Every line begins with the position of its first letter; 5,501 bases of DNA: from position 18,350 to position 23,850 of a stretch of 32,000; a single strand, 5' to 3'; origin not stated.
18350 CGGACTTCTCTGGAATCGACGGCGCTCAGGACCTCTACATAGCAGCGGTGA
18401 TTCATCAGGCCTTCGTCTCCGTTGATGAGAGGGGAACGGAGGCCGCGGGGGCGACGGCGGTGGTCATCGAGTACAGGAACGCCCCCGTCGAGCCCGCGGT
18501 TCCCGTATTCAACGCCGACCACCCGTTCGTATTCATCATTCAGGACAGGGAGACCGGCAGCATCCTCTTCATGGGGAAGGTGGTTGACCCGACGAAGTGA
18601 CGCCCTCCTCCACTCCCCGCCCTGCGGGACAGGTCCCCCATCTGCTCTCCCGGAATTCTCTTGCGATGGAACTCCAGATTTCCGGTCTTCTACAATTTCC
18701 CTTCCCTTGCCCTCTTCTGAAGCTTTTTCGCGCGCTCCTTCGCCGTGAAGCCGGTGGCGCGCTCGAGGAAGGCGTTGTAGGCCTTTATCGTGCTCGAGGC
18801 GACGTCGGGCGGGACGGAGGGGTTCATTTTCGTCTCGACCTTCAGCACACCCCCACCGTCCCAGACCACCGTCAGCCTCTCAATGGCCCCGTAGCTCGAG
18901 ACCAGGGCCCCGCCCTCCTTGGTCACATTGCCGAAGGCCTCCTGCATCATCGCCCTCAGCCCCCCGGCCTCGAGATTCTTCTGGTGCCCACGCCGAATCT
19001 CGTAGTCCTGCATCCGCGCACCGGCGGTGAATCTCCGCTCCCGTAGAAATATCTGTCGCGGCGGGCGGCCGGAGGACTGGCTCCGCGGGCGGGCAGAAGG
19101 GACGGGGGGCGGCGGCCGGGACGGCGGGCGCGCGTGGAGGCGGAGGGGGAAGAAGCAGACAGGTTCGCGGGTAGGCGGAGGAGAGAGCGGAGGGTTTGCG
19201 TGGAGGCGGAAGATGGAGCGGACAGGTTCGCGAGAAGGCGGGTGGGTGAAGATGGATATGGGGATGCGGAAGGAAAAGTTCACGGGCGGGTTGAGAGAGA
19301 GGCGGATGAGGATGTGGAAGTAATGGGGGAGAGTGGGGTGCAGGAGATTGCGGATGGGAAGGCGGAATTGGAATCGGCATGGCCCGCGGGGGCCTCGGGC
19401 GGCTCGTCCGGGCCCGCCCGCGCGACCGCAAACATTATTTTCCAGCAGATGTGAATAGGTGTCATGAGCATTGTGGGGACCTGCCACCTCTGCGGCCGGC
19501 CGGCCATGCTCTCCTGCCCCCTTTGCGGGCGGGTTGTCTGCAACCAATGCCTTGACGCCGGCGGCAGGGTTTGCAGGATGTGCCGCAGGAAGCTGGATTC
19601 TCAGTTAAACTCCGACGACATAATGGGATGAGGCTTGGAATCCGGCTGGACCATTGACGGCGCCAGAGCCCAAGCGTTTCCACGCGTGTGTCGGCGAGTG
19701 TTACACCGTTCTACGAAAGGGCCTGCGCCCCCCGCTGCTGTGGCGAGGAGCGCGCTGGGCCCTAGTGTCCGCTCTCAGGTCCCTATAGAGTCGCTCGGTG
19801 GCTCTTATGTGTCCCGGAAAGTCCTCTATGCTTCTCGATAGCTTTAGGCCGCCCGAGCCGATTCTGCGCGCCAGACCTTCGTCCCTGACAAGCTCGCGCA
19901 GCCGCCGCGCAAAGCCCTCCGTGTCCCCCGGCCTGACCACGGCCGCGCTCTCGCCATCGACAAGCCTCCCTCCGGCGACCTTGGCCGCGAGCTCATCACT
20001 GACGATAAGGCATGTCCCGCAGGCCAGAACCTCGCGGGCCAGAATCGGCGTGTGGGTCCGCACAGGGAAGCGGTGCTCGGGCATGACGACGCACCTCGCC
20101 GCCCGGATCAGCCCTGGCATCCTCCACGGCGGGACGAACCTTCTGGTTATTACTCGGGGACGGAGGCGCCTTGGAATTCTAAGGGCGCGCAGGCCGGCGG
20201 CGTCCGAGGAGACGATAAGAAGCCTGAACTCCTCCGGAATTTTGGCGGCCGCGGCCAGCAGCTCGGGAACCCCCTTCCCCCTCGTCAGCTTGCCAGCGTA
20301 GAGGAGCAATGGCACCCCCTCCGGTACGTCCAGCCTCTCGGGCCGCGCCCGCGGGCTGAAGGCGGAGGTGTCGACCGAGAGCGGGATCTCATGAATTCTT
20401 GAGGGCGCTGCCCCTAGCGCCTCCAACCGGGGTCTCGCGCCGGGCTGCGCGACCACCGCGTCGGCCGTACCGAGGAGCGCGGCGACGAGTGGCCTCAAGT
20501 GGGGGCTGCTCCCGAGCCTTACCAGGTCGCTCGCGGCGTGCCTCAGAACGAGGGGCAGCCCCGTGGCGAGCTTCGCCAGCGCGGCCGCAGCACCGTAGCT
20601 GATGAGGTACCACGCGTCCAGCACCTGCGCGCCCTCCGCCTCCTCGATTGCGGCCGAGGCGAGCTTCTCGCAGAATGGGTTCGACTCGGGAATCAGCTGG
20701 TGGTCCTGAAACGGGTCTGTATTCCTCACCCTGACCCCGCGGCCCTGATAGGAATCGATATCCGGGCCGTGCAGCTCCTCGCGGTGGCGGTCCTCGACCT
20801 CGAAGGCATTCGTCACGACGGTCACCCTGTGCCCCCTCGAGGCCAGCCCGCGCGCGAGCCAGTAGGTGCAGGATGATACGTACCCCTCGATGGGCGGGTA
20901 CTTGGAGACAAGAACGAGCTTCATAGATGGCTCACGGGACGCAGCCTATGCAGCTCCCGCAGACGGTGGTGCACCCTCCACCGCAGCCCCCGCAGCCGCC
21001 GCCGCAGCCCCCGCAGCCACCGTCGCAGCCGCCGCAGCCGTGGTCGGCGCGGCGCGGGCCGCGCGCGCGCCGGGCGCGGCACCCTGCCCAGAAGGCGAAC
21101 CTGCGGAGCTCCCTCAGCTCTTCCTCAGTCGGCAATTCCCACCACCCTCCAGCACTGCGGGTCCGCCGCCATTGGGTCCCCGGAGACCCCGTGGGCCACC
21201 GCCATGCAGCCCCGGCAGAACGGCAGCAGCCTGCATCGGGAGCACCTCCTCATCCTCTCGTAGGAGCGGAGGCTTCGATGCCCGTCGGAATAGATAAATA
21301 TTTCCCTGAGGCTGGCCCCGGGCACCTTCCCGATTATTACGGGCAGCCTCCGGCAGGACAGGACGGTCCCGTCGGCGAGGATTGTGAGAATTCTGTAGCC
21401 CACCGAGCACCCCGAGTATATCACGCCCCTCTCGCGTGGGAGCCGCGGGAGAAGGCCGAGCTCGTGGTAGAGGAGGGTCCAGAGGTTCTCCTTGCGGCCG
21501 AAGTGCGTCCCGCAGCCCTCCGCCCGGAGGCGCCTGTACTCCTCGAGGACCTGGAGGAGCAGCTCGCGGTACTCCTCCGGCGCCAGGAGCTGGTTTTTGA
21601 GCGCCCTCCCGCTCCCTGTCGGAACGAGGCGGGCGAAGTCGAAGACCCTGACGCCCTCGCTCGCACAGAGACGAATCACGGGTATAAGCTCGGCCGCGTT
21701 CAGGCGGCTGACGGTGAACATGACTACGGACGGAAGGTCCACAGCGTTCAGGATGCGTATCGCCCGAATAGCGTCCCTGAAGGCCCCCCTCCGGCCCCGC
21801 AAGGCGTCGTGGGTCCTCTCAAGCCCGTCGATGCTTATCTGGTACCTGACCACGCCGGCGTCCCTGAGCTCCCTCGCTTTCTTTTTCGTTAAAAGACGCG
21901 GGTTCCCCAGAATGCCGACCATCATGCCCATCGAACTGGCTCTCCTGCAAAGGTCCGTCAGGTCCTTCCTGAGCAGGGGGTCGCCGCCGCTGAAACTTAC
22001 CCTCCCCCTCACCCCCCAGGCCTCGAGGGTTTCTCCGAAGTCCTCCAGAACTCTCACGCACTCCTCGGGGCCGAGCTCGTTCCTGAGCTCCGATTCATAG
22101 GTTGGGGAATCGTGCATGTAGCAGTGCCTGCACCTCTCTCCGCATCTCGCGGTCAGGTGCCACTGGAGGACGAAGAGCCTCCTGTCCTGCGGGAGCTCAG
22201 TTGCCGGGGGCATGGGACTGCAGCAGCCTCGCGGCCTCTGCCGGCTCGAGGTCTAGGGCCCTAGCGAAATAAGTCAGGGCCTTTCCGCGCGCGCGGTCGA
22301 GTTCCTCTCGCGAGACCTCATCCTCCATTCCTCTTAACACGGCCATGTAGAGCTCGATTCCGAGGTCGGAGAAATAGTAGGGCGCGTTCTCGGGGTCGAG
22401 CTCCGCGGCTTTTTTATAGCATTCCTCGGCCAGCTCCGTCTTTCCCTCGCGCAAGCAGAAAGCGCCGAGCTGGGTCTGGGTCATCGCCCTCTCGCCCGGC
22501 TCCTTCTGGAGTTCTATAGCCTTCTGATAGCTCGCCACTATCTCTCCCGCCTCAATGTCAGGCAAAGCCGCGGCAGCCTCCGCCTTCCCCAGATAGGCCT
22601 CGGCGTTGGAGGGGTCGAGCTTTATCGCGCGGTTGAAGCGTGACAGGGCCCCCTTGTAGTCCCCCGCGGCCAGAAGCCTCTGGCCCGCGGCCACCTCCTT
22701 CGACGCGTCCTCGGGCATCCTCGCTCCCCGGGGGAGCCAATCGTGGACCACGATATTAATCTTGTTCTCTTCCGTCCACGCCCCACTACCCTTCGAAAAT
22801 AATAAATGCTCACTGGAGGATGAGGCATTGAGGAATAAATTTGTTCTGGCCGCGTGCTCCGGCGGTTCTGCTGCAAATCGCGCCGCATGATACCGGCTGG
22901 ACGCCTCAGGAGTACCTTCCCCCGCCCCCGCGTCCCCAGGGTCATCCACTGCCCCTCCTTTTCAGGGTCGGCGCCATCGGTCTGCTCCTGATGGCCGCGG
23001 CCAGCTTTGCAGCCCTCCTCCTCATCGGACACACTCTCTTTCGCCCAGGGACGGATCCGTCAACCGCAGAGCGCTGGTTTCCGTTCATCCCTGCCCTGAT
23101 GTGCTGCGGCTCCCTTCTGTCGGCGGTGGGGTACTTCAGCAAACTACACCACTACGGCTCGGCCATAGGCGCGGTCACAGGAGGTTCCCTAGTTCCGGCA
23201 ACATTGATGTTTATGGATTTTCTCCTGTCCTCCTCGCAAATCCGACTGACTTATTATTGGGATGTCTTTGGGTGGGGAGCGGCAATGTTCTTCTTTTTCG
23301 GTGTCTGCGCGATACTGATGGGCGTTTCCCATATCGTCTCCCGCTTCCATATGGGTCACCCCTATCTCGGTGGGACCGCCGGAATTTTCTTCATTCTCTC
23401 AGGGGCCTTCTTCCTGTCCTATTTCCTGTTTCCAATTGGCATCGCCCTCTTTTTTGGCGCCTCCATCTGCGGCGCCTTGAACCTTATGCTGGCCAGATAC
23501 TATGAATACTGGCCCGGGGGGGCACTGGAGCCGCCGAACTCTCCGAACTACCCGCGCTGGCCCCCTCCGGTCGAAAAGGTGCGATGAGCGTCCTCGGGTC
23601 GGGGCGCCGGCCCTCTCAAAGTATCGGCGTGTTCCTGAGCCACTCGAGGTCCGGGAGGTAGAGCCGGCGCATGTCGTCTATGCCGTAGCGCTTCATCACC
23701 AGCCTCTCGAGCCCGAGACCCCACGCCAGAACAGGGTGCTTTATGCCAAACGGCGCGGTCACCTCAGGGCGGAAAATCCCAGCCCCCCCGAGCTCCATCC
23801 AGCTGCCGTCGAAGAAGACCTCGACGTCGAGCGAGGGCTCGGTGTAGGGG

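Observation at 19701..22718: Tightly coupled operon of TPR protein, radical SAM/SPASM enzyme, Cys/Gly-repeat small ORF and GT-B glycosyltransferase: a candidate undescribed archaeal RiPP-like system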

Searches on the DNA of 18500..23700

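Call 68: search_rna_families(source=window, start=18500, end=23700, threshold=gathering)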
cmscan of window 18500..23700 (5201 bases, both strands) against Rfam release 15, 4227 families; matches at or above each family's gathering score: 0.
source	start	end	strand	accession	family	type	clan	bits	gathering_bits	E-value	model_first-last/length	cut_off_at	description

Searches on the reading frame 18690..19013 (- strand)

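Call 67: search_protein_families(library=pfam, proteins=[window:18690-19013:-], max_evalue=0.01)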
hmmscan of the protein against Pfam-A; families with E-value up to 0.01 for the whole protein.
window:18690-19013:- (107 aa): 1 family
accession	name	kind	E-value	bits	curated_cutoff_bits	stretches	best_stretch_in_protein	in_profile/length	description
PF18446.7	DUF5611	-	1.3e-27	96.9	25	1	1-100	1-102/102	Domain of unknown function (DUF5611)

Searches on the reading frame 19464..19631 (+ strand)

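Call 67: search_protein_families(library=pfam, proteins=[window:19464-19631:+], max_evalue=0.01)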
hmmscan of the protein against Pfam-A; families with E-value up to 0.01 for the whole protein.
window:19464-19631:+ (55 aa): 3 families
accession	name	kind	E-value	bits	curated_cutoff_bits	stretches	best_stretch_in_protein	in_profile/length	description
PF22586.1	ANCHR-like_BBOX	-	0.00039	20.9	27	1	7-33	2-28/39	ANCHR-like B-box zinc-binding domain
PF00643.29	zf-B_box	-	0.0022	18.5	24.1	1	5-31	4-30/42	B-box zinc finger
PF14447.12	Prok-RING_4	-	0.0084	16.4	27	0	7-46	1-42/46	Prokaryotic RING finger family 4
